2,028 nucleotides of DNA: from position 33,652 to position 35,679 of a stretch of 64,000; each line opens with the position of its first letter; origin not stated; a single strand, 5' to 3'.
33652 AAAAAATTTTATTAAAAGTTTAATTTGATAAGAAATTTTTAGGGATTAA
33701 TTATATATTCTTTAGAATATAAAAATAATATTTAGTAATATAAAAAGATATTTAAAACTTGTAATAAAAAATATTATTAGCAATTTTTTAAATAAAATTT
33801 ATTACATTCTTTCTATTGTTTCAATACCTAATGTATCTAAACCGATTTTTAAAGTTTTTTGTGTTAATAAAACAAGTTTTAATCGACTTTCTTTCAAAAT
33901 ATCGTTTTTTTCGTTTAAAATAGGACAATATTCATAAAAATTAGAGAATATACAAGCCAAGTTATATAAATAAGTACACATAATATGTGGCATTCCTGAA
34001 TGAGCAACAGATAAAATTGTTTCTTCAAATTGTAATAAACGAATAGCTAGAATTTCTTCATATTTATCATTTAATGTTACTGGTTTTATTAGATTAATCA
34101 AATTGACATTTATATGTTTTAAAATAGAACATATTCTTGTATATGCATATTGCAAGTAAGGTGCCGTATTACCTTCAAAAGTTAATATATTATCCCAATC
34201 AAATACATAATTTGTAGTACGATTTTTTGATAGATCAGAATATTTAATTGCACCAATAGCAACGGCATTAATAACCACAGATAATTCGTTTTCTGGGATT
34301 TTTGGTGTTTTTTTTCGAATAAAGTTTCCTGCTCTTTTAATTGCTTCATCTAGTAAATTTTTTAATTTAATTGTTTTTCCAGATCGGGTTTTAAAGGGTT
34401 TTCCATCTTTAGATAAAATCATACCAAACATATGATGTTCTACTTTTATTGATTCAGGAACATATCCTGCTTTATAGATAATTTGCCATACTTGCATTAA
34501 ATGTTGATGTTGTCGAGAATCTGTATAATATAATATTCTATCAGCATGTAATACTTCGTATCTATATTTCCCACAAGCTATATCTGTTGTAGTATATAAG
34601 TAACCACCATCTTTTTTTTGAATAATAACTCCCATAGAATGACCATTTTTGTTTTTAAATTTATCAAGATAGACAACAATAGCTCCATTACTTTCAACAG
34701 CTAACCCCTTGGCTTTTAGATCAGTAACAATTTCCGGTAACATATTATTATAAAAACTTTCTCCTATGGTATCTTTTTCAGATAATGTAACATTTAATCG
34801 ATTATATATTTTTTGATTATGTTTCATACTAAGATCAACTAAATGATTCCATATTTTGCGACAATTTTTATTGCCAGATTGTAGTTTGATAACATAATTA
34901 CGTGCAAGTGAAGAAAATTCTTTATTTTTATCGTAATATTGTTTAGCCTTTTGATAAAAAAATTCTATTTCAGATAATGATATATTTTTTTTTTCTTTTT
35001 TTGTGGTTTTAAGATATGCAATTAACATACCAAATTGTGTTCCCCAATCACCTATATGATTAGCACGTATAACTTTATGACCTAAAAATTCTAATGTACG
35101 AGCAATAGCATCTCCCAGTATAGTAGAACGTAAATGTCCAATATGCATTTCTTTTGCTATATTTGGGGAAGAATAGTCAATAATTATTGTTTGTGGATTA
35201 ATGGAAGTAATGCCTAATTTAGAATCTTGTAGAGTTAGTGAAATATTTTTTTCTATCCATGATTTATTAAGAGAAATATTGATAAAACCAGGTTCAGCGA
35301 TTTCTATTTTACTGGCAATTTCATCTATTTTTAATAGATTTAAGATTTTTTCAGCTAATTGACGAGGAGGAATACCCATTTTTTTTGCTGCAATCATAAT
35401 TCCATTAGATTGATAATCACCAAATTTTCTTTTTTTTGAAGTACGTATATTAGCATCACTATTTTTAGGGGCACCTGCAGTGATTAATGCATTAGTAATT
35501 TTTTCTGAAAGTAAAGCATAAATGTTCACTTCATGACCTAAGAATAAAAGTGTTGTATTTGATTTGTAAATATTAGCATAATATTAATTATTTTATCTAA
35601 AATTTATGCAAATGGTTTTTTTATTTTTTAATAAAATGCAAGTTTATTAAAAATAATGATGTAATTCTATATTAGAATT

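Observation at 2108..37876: All three broken genes show the same defect: an A10-A11 tract exactly one A short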

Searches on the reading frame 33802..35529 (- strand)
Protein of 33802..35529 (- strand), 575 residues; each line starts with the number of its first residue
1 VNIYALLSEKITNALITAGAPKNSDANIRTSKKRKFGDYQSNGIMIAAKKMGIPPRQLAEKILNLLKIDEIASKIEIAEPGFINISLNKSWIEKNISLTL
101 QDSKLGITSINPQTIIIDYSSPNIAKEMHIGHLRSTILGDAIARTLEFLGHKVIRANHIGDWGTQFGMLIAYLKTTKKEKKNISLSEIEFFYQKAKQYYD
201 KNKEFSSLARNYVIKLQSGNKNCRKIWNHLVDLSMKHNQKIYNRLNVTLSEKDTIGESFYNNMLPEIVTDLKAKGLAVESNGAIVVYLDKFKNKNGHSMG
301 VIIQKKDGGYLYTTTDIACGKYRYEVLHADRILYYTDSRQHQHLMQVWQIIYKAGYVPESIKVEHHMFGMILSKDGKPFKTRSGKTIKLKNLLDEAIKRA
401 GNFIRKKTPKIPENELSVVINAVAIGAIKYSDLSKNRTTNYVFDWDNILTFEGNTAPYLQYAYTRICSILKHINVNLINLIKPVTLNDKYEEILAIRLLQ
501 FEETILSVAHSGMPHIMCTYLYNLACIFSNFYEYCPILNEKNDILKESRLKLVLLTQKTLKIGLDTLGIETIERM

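Call 38: find_homologous_proteins(query=window:33802-35529:-, max_evalue=1e-200)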
Query window:33802-35529:- (575 aa): 7801 proteins with E <= 1e-200 among 8000 candidates; the best 120 are listed.
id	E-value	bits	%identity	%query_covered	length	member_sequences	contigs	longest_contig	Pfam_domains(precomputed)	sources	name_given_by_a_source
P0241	0.0e+0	1183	92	100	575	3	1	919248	PF05746.22,PF00750.26,PF03485.22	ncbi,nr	ncbi:MAG: arginine--tRNA ligase [Arsenophonus sp.]|nr:MAG: arginine--tRNA ligase [Arsenophonus sp.]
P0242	0.0e+0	1112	85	100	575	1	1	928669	PF05746.22,PF00750.26,PF03485.22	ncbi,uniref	ncbi:arginine--tRNA ligase [Arsenophonus symbiont of Ornithomya chloropus]|uniref:arginine--tRNA lig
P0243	0.0e+0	1107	85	100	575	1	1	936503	PF05746.22,PF00750.26,PF03485.22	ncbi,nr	ncbi:MAG: arginine--tRNA ligase [Arsenophonus sp.]|nr:MAG: arginine--tRNA ligase [Arsenophonus sp.]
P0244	1.3e-282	956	71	100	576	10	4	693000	PF05746.22,PF00750.26,PF03485.22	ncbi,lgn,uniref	ncbi:MAG TPA: arginine--tRNA ligase [Arsenophonus nasoniae]|uniref:arginine--tRNA ligase n=1 Tax=Ars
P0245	9.1e-281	950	71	100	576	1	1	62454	PF01406.26,PF05746.22,PF00750.26,PF03485.22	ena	-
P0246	1.6e-280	949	71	100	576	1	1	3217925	PF05746.22,PF00750.26,PF03485.22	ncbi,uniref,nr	ncbi:arginine--tRNA ligase [Arsenophonus sp. aPb]|uniref:arginine--tRNA ligase n=1 Tax=Arsenophonus 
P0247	8.5e-280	947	71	100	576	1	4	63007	PF05746.22,PF00750.26,PF03485.22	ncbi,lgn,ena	ncbi:MAG: arginine--tRNA ligase [Arsenophonus endosymbiont of Dermacentor nuttalli]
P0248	1.3e-279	946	70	100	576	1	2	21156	PF05746.22,PF00750.26,PF03485.22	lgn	-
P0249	7.4e-278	940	70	100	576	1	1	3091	PF05746.22,PF00750.26,PF03485.22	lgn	-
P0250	1.3e-274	930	69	100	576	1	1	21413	PF05746.22,PF00750.26,PF03485.22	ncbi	ncbi:MAG: arginine--tRNA ligase [Candidatus Phlomobacter fragariae]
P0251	6.0e-273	924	71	100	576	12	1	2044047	PF01406.26,PF05746.22,PF00750.26,PF03485.22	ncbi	ncbi:MAG: arginine--tRNA ligase [Arsenophonus sp.]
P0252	2.6e-272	922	68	100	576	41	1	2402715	PF05746.22,PF00750.26,PF03485.22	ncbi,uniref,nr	ncbi:arginine--tRNA ligase [Arsenophonus endosymbiont of Aphis craccivora]|uniref:arginine--tRNA lig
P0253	5.9e-272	921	70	100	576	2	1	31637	PF05746.22,PF00750.26,PF03485.22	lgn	-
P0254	9.7e-270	914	69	100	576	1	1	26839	PF05746.22,PF00750.26,PF03485.22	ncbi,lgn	ncbi:MAG: arginine--tRNA ligase [Arsenophonus sp.]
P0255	6.5e-269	911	67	100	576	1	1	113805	PF05746.22,PF00750.26,PF03485.22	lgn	-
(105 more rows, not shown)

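Call 39: find_encoding_contigs(protein=P0241, flank=10000, max_places=3)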
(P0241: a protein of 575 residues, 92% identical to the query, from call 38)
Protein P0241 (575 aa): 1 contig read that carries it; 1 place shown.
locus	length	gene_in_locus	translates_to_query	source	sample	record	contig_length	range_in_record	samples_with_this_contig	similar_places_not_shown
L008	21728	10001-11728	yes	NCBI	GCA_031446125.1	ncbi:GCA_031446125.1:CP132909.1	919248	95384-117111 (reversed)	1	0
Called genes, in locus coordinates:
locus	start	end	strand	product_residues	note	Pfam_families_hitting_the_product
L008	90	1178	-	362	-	PF00266:Aminotran_5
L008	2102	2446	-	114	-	PF00462:Glutaredoxin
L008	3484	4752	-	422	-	PF01458:SUFBD_core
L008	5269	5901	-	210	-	PF04519:Bactofilin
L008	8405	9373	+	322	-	PF08003:Methyltransf_9, PF13489:Methyltransf_23 (weak), PF13847:Methyltransf_31, PF08241:Methyltransf_11, PF08242:Methyltransf_12, PF13649:Methyltransf_25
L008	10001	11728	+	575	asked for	PF03485:Arg_tRNA_synt_N, PF00750:tRNA-synt_1d, PF05746:DALR_1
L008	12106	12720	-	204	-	PF00677:Lum_binding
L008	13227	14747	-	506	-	PF03023:MurJ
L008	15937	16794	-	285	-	PF00793:DAHP_synth_1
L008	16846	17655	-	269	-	PF13369:Transglut_core2, PF13371:TPR_9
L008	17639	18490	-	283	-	PF17827:PrmC_N, PF01170:UPF0020 (weak), PF02384:N6_Mtase (weak), PF05175:MTS, PF06325:PrmA (weak), PF02390:Methyltransf_4, PF13649:Methyltransf_25, PF13847:Methyltransf_31, +4 more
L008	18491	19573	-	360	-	PF03462:PCRF, PF00472:RF-1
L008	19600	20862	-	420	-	PF05201:GlutR_N, PF01488:Shikimate_DH, PF00745:GlutR_dimer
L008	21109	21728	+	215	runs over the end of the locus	PF03550:LolB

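Call 40: find_encoding_contigs(protein=P0243, flank=10000, max_places=3)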
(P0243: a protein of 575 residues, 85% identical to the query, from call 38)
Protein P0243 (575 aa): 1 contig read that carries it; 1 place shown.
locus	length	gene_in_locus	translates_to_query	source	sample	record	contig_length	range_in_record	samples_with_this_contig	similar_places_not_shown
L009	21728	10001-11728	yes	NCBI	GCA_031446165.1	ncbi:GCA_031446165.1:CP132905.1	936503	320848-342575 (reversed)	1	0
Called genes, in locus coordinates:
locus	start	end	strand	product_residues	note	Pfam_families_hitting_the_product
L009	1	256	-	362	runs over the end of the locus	PF00266:Aminotran_5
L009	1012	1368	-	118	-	PF00462:Glutaredoxin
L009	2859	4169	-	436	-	PF01458:SUFBD_core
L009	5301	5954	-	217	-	PF04519:Bactofilin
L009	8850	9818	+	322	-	PF08003:Methyltransf_9, PF13489:Methyltransf_23 (weak), PF13847:Methyltransf_31, PF08241:Methyltransf_11, PF08242:Methyltransf_12, PF13649:Methyltransf_25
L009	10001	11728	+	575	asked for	PF03485:Arg_tRNA_synt_N, PF00750:tRNA-synt_1d, PF05746:DALR_1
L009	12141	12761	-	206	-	PF00677:Lum_binding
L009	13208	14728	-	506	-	PF03023:MurJ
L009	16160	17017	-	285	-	PF00793:DAHP_synth_1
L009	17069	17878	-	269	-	PF13369:Transglut_core2, PF13371:TPR_9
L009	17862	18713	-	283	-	PF17827:PrmC_N, PF02384:N6_Mtase (weak), PF05175:MTS, PF06325:PrmA (weak), PF13489:Methyltransf_23 (weak), PF02390:Methyltransf_4, PF13649:Methyltransf_25, PF13847:Methyltransf_31, +5 more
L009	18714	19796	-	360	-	PF03462:PCRF, PF00472:RF-1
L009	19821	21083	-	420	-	PF05201:GlutR_N, PF01488:Shikimate_DH, PF00745:GlutR_dimer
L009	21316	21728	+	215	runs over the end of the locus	PF03550:LolB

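Call 59: list_cluster_members(proteins=[P0241, window:33802-35529:-])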
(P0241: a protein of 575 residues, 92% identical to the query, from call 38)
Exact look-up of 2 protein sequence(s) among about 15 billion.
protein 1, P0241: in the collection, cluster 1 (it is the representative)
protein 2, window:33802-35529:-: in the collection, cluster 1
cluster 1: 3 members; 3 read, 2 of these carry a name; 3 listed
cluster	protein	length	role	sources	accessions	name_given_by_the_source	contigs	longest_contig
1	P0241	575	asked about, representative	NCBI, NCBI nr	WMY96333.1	MAG: arginine--tRNA ligase [Arsenophonus sp.]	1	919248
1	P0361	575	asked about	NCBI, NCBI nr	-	-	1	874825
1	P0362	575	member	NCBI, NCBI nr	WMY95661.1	MAG: arginine--tRNA ligase [Arsenophonus sp.]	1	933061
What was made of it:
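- The window's ArgS lies on an 874,825-bp NCBI contig (call 59).
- Tried and rejected: The source was pinned later through the ArgS cluster (call 59).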
